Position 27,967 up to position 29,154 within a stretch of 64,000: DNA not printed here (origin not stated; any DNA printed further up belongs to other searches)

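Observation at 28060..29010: Island F: internally duplicated protein resembling the C-terminal domain of B12-dependent (class II) ribonucleotide reductase plus a zinc ribbon, near a cobalamin adenosyltransferase gene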

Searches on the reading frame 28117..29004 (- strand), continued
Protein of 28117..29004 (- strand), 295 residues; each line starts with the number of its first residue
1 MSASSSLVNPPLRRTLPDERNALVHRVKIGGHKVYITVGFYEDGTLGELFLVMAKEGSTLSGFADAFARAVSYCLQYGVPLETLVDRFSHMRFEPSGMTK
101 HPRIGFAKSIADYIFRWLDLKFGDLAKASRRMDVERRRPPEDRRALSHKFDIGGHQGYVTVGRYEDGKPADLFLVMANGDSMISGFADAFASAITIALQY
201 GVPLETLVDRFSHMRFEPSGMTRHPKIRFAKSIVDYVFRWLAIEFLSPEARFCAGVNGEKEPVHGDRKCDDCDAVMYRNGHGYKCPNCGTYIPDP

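Call 12: find_encoding_contigs(protein=P0002, flank=10000, max_places=4)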
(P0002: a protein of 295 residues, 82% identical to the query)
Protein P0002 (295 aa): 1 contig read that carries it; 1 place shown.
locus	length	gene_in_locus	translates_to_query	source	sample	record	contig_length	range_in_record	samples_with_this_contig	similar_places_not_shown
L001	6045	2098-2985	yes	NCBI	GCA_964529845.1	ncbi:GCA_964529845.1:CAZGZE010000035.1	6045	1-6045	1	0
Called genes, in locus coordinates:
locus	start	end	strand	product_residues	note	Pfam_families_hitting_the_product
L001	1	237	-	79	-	?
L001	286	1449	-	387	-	PF02540:NAD_synthase, PF03054:tRNA_Me_trans, PF24167:DUF7411 (weak), PF20259:tRNA_Me_trans_M, PF20258:tRNA_Me_trans_C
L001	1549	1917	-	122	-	-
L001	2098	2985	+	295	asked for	PF12637:TSCPD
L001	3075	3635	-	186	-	PF08207:EFP_N, PF09285:Elong-fact-P_C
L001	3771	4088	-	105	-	PF13083:KH_KhpA-B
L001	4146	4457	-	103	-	PF00886:Ribosomal_S16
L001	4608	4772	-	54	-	-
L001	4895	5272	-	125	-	PF02463:SMC_N, PF13304:AAA_21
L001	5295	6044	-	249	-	?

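Call 29: find_related_loci(query=window:28117-29004:-, collection=genome_contigs, flank=10000)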
Query window:28117-29004:- (295 aa) in genome_contigs; peptide patterns used: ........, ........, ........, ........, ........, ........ (x = any residue, [..] = any of these).
600 stretches matched a pattern (row limit reached: there are more); 577 encode a relative of the query (tblastn E <= 1e-3); the best 80 are kept; 80 distinct loci.
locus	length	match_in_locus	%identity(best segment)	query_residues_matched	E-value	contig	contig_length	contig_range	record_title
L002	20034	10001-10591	55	7-290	2e-65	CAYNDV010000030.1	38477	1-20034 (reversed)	MAG TPA_asm: uncultured Vicinamibacterales bacterium isolate binchicken_co115_131 genome assembly, contig: NODE_1809_len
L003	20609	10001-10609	55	1-290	3e-62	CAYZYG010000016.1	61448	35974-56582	MAG TPA_asm: uncultured Vicinamibacterales bacterium isolate SRP329715_co1_323 genome assembly, contig: NODE_530_length_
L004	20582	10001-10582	54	11-290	5e-62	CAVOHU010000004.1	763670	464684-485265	MAG: uncultured Acidobacteriota bacterium isolate MFD10007.bin.1.132 genome assembly, contig: contig_21328, whole genome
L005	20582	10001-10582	55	11-290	3e-61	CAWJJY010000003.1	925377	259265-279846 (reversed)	MAG: uncultured Acidobacteriota bacterium isolate MFD05942.bin.1.17 genome assembly, contig: contig_23401, whole genome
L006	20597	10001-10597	51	12-290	2e-60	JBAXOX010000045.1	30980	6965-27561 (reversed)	MAG: Acidobacteriota bacterium isolate ELA516 MAG516_45, whole genome shotgun sequence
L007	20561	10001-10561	53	14-290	4e-59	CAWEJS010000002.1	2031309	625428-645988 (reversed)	MAG: uncultured Acidobacteriota bacterium isolate MFD05942.bin.1.7 genome assembly, contig: contig_756, whole genome sho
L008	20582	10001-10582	53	11-290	2e-58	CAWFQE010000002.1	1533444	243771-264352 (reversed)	MAG: uncultured Acidobacteriota bacterium isolate MFD05942.bin.1.240 genome assembly, contig: contig_14666, whole genome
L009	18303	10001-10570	53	12-290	1e-58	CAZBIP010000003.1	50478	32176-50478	MAG TPA_asm: uncultured Vicinamibacterales bacterium isolate SRP192927_co7_141 genome assembly, contig: NODE_931_length_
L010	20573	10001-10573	50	12-290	6e-57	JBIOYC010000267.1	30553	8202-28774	MAG: Thermoanaerobaculia bacterium isolate MAG040 k127_5134853, whole genome shotgun sequence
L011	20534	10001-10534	50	12-290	3e-55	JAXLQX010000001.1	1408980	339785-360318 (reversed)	MAG: Thermoanaerobaculia bacterium isolate STL-ACI14 C1.267.fa-1, whole genome shotgun sequence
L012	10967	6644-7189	50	11-289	3e-55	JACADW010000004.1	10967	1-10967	MAG: Acidobacteria bacterium isolate L.E.AB.17 k119_169769, whole genome shotgun sequence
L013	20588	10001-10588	47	13-290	1e-54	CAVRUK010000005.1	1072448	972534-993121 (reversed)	MAG: uncultured delta proteobacterium isolate MFD02248.bin.1.51 genome assembly, contig: contig_7132, whole genome shotg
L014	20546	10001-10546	49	11-290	8e-55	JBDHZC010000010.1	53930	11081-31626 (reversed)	MAG: Armatimonadota bacterium isolate AS-MESO-3CA.311 NODE_2396_length_53930_cov_10.469259, whole genome shotgun sequenc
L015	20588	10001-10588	47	13-290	9e-55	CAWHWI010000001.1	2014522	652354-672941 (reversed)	MAG: uncultured delta proteobacterium isolate MFD04463.bin.1.219 genome assembly, contig: contig_17539, whole genome sho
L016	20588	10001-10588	47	13-290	8e-55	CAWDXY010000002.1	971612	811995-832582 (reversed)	MAG: uncultured delta proteobacterium isolate MFD01248.bin.1.21 genome assembly, contig: contig_17444, whole genome shot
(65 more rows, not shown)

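Call 30: search_protein_representatives(protein=window:28117-29004:-)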
Query: 295 residues. Proteins with E-value up to 0.001 (for the whole library): 7396; up to 1e-10: 5022; up to 1e-30: 640. The best 150 are listed.
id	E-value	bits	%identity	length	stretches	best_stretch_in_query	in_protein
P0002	9.1e-163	556.9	82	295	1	9-295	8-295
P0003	1.6e-79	283.5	54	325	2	136-250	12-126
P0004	2.3e-74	266.7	49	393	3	10-123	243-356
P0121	5.9e-59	216.1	43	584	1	3-242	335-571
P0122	7.4e-58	212.4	63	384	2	119-261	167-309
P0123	1.6e-57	211.4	42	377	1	15-258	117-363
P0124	8.3e-56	205.7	44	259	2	5-135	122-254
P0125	4.9e-54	199.9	66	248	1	136-268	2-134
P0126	4.8e-53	196.6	65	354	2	10-122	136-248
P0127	6.1e-53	196.3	42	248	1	30-258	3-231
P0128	7.5e-53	196.0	69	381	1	134-261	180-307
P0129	8.6e-53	195.8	69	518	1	135-261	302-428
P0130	1.8e-52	194.8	68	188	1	136-260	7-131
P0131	9.3e-52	192.4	69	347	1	136-258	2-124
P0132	1.4e-51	191.9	47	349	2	9-120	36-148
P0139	3.2e-49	184.1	40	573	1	22-250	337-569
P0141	2.0e-48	181.5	54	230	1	135-290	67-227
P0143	1.4e-47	178.7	44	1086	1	16-250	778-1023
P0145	1.2e-46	175.6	42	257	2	145-249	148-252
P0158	2.4e-43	164.8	57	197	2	11-124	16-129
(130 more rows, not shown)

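Call 32: list_cluster_members(proteins=[P0001, P0002, P0003, P0004])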
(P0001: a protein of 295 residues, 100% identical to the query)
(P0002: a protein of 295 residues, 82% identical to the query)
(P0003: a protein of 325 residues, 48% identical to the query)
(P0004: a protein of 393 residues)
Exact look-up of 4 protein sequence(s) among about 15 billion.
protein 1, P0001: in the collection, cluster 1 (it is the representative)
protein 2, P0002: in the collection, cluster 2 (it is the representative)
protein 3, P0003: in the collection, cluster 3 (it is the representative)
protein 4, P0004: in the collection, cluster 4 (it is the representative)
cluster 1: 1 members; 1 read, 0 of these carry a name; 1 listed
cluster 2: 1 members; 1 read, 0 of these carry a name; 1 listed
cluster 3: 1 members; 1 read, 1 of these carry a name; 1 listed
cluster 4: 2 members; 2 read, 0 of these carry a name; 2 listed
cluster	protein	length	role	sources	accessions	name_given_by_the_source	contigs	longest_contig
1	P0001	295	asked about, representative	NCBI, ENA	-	-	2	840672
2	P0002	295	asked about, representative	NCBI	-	-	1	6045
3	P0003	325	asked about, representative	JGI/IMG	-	hypothetical protein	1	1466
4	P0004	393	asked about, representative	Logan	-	-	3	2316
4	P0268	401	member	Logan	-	-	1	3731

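Call 33: search_protein_families(library=pfam, proteins=[P0121, P0139, P0123, P0143, P0132, P0004, P0003, P0124, P0127, P0145], max_evalue=0.001)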
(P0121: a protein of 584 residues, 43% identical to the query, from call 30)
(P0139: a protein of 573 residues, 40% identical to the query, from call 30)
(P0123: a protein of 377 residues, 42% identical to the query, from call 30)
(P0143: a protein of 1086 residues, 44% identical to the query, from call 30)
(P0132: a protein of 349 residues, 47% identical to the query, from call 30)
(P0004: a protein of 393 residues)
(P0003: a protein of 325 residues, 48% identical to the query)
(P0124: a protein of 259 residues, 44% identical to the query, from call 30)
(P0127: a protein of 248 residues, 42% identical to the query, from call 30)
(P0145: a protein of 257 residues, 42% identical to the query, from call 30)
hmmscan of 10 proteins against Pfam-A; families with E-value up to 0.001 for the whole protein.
P0121 (584 aa): 2 families
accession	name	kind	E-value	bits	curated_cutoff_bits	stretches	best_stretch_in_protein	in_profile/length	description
PF13289.12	SIR2_2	-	1e-26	94.2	24.5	1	124-267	3-141/141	SIR2-like domain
PF12637.14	TSCPD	-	1.2e-15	58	22.8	1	365-453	13-87/88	TSCPD domain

P0139 (573 aa): 2 families
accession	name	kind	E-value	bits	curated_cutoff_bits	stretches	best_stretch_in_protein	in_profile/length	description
PF13289.12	SIR2_2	-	5.8e-26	91.7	24.5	1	129-271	3-141/141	SIR2-like domain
PF12637.14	TSCPD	-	1.3e-12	48.2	22.8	2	476-560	14-84/88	TSCPD domain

P0123 (377 aa): 2 families
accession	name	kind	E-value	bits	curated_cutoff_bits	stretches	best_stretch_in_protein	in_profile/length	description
PF12637.14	TSCPD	-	6.2e-14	52.5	22.8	2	269-347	22-85/88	TSCPD domain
PF13289.12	SIR2_2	-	3.9e-05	24.2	24.5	1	1-57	86-141/141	SIR2-like domain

P0143 (1086 aa): 3 families
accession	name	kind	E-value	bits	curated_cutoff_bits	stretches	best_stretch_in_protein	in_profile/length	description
PF02867.20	Ribonuc_red_lgC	-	3e-134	448.9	23.9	1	199-742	1-523/523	Ribonucleotide reductase, barrel domain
PF12637.14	TSCPD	-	2.5e-19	69.8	22.8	2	918-1015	8-85/88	TSCPD domain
PF08471.15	Ribonuc_red_2_N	-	4.7e-18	65.7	27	1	63-146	1-103/103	Class II vitamin B12-dependent ribonucleotide reductase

P0132 (349 aa): 1 family
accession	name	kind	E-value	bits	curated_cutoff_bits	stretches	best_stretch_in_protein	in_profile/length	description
PF12637.14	TSCPD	-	1.9e-24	86.2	22.8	2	53-148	6-86/88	TSCPD domain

P0004 (393 aa): 1 family
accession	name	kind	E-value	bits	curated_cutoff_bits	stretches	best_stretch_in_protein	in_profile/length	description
PF12637.14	TSCPD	-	6.8e-24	84.4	22.8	2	50-143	5-84/88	TSCPD domain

P0003 (325 aa): 1 family
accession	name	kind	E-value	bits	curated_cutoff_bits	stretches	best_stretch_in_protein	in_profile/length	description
PF12637.14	TSCPD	-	5.5e-25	87.9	22.8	2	25-118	6-85/88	TSCPD domain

P0124 (259 aa): 1 family
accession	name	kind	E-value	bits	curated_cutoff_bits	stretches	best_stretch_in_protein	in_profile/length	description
PF12637.14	TSCPD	-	1.1e-20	74.2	22.8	2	25-111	15-85/88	TSCPD domain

P0127 (248 aa): 1 family
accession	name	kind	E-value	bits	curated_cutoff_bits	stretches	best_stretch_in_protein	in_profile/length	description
PF12637.14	TSCPD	-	4e-23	82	22.8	2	129-217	15-87/88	TSCPD domain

P0145 (257 aa): 1 family
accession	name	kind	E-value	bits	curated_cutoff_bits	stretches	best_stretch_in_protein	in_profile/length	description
PF12637.14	TSCPD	-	4.1e-16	59.5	22.8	2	28-118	9-85/88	TSCPD domain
